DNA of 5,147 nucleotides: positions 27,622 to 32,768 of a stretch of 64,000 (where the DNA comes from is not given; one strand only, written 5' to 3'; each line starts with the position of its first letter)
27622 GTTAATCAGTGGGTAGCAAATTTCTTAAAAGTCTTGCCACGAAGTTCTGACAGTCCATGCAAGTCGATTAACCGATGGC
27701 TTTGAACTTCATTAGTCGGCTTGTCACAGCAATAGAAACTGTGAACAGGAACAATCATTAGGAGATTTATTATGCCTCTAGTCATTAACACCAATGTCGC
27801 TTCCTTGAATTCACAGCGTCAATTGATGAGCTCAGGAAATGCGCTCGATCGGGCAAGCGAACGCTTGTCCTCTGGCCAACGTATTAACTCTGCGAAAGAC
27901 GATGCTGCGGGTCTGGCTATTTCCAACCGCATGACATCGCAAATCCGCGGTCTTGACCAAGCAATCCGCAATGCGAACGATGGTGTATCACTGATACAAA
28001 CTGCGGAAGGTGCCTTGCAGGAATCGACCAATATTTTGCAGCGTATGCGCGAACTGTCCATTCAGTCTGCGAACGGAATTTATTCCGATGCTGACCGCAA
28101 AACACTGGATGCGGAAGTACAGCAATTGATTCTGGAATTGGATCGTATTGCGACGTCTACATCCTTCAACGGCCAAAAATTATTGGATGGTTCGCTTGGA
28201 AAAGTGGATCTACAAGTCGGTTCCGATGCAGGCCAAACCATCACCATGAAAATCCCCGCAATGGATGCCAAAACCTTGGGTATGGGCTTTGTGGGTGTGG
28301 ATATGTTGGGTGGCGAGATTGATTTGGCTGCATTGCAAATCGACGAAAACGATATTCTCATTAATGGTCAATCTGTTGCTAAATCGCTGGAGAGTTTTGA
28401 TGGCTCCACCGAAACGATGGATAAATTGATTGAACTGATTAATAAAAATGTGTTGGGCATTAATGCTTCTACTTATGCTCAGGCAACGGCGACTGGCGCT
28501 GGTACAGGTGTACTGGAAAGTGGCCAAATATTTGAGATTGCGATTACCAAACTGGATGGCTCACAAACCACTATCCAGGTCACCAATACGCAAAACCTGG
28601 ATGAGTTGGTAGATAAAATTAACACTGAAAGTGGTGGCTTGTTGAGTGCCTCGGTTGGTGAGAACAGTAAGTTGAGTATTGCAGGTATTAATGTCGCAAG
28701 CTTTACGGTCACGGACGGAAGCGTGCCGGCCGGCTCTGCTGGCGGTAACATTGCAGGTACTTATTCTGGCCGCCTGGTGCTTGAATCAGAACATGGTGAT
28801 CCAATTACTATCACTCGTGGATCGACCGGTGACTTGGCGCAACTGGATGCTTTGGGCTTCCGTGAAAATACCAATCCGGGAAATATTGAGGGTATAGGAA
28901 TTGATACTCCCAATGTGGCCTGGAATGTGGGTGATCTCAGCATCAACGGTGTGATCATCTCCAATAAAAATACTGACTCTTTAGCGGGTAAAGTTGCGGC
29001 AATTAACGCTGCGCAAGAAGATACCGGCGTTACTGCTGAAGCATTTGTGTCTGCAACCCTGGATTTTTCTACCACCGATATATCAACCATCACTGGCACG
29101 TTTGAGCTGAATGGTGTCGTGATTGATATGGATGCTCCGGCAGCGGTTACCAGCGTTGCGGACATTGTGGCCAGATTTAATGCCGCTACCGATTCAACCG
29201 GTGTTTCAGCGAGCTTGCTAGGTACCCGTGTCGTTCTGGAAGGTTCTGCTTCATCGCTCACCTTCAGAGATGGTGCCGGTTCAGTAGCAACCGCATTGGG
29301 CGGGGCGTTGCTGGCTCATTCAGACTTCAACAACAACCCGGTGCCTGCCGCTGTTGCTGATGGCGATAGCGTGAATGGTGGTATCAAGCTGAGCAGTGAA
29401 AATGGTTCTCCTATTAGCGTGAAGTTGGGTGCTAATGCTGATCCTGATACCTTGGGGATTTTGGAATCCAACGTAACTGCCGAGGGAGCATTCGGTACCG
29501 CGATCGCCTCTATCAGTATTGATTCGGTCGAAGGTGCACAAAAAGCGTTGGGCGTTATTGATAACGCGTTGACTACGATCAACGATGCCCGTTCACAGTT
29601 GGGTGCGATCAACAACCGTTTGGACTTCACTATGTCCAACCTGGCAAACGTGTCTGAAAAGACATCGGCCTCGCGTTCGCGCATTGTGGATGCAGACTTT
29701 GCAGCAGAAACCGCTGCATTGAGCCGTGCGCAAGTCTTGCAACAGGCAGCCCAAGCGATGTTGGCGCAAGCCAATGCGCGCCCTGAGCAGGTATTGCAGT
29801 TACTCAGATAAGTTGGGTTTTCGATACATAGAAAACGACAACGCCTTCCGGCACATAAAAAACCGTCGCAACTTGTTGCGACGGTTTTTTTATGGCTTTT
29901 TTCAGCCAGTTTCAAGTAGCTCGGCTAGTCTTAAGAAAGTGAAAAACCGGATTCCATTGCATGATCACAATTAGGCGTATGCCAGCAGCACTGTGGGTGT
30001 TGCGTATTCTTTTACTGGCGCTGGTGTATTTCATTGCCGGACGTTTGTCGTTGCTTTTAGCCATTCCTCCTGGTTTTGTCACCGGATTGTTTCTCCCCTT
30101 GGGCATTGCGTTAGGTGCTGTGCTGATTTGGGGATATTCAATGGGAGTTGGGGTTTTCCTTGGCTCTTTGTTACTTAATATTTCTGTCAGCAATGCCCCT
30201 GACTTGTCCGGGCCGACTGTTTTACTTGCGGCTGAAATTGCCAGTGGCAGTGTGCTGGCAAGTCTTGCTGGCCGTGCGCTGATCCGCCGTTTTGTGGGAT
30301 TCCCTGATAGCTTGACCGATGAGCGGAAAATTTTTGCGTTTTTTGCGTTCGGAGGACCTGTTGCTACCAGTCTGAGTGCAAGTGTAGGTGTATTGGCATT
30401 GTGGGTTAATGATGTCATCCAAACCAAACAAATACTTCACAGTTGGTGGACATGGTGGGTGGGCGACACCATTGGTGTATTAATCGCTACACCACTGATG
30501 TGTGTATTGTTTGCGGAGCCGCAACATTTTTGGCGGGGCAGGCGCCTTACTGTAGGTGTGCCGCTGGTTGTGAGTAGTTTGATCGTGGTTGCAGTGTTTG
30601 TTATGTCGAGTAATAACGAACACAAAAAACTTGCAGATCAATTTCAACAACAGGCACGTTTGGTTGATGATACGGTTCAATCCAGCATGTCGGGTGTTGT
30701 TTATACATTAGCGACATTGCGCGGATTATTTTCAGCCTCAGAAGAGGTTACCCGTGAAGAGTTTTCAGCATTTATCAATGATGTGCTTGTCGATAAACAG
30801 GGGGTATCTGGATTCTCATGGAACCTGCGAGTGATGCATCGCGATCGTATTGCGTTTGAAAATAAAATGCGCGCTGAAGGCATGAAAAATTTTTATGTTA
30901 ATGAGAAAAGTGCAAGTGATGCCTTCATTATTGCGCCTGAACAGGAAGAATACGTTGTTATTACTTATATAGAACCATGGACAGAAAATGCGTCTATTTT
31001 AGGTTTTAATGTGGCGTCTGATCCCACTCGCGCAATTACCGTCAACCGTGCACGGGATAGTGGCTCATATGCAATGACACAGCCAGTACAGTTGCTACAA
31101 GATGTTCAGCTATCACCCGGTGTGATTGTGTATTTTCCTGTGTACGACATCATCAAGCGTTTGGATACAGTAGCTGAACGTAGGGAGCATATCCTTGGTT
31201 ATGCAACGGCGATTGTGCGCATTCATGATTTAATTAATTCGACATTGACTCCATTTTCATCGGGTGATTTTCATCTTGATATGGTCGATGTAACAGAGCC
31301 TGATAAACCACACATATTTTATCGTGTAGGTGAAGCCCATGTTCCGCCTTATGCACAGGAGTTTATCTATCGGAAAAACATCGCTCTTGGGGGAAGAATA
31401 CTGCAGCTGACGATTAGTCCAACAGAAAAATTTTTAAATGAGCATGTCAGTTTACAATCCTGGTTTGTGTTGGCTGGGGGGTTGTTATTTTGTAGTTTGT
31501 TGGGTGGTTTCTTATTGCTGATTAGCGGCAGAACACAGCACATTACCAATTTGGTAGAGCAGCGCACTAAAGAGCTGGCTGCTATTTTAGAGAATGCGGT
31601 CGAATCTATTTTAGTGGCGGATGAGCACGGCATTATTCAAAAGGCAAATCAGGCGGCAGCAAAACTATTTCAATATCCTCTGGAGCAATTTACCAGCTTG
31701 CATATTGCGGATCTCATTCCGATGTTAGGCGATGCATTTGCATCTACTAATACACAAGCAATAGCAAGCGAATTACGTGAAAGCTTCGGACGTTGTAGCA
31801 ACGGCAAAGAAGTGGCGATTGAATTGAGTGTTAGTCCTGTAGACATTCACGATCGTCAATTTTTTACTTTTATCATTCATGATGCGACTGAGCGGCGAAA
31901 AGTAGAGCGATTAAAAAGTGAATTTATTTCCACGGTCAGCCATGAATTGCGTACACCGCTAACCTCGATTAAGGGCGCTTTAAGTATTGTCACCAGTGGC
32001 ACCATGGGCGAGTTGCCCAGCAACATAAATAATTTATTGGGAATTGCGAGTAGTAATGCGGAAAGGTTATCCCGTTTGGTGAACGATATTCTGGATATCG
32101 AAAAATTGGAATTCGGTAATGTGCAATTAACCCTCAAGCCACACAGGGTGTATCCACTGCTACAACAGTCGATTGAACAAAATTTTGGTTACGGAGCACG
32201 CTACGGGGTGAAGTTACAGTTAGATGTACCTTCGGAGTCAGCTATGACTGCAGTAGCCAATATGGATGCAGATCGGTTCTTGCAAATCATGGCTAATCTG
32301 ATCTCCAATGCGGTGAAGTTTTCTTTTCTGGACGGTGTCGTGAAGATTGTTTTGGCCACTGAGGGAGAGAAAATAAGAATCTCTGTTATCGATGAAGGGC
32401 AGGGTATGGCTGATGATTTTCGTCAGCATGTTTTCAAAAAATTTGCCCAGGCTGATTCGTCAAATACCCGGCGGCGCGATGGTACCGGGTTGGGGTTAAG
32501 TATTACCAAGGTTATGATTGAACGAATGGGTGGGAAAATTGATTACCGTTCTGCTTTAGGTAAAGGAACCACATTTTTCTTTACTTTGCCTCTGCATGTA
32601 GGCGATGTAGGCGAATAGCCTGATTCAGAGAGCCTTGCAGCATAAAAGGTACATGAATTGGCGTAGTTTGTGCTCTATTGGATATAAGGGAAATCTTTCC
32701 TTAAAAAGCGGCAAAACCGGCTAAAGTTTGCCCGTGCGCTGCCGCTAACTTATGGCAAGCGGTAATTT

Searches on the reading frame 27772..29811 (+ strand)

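Call 58: search_protein_families(library=pfam, proteins=[window:27772-29811:+], max_evalue=0.0001)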
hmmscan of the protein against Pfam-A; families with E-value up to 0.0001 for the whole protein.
window:27772-29811:+ (679 aa): 3 families
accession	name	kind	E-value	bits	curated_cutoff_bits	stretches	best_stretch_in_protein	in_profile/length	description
PF00669.25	Flagellin_N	-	6.1e-47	159.6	26.6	1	5-141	1-137/139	Bacterial flagellin N-terminal helical region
PF00700.27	Flagellin_C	-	1.5e-23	83.3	23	1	593-678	1-86/86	Bacterial flagellin C-terminal helical region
PF07196.18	Flagellin_IN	-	9.3e-09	35.8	22.7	0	429-483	1-44/55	Flagellin hook IN motif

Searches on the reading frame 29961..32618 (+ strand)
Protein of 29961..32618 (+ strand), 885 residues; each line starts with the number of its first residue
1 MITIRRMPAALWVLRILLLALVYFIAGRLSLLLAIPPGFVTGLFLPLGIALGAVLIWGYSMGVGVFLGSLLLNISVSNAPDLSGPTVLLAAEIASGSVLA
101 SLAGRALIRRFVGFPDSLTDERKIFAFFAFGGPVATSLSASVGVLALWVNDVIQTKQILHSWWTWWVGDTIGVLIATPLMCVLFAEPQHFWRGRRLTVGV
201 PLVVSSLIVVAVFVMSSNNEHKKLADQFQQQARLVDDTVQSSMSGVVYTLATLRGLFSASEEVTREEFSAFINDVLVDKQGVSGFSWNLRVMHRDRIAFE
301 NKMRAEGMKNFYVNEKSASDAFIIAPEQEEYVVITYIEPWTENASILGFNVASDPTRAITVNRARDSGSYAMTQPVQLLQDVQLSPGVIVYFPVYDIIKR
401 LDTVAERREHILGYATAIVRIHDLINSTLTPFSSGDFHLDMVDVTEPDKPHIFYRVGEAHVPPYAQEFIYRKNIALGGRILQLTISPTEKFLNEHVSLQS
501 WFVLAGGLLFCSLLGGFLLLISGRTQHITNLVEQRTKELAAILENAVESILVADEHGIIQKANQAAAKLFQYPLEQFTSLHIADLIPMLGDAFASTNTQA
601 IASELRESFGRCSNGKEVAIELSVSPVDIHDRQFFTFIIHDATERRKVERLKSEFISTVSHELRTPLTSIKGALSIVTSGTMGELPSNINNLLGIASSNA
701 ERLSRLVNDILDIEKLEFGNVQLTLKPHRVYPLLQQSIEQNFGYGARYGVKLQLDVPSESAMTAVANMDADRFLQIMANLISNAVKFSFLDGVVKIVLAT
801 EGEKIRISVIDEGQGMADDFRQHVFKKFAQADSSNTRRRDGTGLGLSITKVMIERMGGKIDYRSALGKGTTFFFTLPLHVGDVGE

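Call 58: search_protein_families(library=pfam, proteins=[window:29961-32618:+], max_evalue=0.0001)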
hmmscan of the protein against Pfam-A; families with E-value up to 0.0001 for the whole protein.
window:29961-32618:+ (885 aa): 9 families
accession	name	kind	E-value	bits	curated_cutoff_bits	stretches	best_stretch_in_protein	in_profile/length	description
PF03924.19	CHASE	-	1.4e-46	159.1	25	1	262-454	2-189/189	CHASE domain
PF02518.31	HATPase_c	-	5.7e-27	94.8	26.4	1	769-879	2-110/111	Histidine kinase-, DNA gyrase B-, and HSP90-like ATPase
PF05231.19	MASE1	-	1.2e-19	71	29.8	1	16-216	4-205/299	MASE1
PF00512.31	HisKA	-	1.6e-17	63.8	26.9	1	652-717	2-64/66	His Kinase A (phospho-acceptor) domain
PF08448.16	PAS_4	-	1.6e-09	38.4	23.1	1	543-646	1-109/110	PAS fold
PF00989.32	PAS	-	4.5e-09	36.7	22.6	1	538-641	2-112/113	PAS fold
PF13426.13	PAS_9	-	4.7e-08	33.7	27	1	548-644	2-103/103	PAS domain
PF24820.1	Diguanyl_cycl_sensor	-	5.6e-06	26.7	28.1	0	544-641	3-109/109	Diguanylate cyclase-like sensor domain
PF13188.13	PAS_8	-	9e-05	22.7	21.8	0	539-586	3-47/65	PAS domain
